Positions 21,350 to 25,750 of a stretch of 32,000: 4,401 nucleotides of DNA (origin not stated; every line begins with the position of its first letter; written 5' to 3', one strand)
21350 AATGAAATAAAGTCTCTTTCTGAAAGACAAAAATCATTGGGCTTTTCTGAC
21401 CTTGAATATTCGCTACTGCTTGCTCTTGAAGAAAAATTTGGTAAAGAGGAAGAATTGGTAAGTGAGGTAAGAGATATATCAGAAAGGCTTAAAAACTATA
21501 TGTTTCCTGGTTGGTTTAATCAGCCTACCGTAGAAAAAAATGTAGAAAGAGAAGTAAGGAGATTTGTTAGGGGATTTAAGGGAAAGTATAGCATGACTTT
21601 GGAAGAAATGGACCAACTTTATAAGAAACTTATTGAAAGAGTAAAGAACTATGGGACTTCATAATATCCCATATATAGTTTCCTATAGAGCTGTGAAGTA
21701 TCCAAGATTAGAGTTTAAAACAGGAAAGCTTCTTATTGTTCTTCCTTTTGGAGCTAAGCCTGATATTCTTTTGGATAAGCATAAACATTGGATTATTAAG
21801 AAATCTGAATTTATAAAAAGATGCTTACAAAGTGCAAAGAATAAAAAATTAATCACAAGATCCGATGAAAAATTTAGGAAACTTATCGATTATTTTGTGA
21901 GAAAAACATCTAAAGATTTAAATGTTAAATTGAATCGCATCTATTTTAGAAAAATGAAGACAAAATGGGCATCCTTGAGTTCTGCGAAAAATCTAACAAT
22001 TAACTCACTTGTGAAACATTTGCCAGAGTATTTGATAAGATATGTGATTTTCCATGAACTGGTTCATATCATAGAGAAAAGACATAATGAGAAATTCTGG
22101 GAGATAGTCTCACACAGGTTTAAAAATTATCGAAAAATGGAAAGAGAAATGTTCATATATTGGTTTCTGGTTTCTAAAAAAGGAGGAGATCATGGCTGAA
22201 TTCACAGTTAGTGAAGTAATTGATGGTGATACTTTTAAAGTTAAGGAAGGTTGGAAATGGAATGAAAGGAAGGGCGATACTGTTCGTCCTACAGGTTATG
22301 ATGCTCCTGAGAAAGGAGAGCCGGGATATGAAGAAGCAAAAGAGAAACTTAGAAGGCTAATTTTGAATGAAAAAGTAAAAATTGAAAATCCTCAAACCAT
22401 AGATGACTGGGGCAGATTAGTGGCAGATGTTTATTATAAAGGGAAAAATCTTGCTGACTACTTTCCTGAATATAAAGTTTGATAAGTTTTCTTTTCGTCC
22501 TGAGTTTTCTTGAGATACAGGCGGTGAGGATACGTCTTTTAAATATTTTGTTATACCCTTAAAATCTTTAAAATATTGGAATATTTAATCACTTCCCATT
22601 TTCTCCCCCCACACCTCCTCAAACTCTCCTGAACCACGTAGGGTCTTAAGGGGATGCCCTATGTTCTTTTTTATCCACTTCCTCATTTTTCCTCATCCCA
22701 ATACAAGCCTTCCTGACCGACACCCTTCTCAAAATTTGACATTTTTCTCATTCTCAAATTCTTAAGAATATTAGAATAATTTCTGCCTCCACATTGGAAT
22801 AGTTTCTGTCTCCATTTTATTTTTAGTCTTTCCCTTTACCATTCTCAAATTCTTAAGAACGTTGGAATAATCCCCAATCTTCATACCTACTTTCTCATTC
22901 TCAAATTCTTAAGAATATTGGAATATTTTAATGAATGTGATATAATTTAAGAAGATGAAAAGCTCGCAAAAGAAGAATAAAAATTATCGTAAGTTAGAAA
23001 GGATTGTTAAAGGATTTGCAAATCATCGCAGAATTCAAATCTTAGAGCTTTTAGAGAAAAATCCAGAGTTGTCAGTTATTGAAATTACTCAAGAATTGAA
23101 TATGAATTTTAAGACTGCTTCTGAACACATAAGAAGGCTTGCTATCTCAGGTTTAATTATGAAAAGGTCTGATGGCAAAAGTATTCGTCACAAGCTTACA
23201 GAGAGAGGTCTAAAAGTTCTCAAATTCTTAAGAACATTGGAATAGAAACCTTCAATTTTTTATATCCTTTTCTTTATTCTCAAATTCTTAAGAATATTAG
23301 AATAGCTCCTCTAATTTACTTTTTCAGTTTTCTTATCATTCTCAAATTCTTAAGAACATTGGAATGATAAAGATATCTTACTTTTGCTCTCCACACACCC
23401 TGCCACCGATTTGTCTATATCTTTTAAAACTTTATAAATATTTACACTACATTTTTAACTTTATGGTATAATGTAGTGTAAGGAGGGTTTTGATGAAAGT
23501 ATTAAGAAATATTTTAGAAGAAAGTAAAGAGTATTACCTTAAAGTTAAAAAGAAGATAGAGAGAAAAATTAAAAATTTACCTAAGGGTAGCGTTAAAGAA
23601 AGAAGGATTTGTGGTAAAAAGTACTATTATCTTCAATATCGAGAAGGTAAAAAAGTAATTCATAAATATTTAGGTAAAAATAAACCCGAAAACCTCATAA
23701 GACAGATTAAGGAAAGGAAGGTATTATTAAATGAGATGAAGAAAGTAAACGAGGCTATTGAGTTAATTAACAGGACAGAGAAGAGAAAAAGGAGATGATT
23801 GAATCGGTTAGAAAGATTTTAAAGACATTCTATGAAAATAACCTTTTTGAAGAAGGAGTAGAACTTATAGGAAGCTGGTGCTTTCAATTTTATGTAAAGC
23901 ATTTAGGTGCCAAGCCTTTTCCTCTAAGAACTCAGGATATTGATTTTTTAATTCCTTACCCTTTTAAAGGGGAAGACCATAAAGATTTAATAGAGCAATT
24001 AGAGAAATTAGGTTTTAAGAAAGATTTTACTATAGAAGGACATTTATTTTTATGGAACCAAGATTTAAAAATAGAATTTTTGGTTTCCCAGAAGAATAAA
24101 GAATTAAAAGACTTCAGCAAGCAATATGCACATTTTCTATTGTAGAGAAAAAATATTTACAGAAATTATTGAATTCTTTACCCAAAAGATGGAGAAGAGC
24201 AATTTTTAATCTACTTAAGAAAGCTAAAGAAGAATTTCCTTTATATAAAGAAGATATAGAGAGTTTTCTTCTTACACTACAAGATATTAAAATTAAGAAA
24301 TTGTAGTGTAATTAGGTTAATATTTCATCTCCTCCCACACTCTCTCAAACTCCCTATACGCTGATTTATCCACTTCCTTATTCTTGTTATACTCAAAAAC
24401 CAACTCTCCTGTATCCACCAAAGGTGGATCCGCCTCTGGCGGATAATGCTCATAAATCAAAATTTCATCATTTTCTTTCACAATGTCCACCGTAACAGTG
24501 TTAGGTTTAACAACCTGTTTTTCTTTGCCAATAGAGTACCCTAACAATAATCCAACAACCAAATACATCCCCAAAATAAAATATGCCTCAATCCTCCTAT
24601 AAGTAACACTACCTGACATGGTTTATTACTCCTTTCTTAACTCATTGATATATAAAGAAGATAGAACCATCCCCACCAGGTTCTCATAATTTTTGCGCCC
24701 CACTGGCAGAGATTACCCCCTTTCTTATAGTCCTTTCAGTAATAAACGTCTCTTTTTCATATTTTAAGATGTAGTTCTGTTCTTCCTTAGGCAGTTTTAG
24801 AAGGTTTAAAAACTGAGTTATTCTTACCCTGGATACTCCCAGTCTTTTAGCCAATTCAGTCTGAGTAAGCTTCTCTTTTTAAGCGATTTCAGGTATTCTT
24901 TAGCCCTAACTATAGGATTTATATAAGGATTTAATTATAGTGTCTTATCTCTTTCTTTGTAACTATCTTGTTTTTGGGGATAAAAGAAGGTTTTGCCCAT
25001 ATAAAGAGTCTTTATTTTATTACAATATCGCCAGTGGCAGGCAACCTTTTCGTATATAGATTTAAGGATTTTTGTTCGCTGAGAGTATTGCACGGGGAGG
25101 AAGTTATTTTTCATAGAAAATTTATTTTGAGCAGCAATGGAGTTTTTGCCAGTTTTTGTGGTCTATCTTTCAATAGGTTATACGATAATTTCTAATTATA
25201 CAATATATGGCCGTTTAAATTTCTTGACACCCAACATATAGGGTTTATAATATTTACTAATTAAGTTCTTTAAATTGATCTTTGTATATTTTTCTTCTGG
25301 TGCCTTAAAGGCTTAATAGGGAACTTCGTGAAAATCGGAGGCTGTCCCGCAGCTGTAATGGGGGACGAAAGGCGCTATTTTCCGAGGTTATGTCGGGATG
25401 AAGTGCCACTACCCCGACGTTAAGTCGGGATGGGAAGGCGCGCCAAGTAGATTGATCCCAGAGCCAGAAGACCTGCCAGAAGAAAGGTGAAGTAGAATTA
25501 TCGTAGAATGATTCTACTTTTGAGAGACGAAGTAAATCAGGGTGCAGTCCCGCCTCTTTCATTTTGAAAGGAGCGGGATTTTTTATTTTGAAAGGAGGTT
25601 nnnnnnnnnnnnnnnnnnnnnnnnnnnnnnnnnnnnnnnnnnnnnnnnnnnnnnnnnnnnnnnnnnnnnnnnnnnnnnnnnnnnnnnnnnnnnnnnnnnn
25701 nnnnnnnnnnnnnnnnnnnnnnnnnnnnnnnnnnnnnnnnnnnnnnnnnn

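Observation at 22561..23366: ArsR-type wHTH gene embedded in an array of six or more 30-bp palindromic repeats, five of which end in an in-frame stop codon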

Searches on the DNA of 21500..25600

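Call 55: search_rna_families(source=window, start=21500, end=25600, threshold=evalue, max_evalue=1)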
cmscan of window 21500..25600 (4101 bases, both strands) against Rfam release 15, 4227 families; matches with E-value up to 1: 1.
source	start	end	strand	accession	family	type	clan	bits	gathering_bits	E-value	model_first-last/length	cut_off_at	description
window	25281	25494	+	RF00174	Cobalamin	Cis-reg; riboswitch;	CL00101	107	31.5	5.2e-27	1-189/189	no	Cobalamin riboswitch aptamer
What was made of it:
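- On CRISPR array: The Rfam E-value scan of 21500-25600 found only a cobalamin riboswitch (call 55).
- The Rfam scan of 21500-25600 (which includes CRISPR direct-repeat families) matched only a cobalamin riboswitch (call 55).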
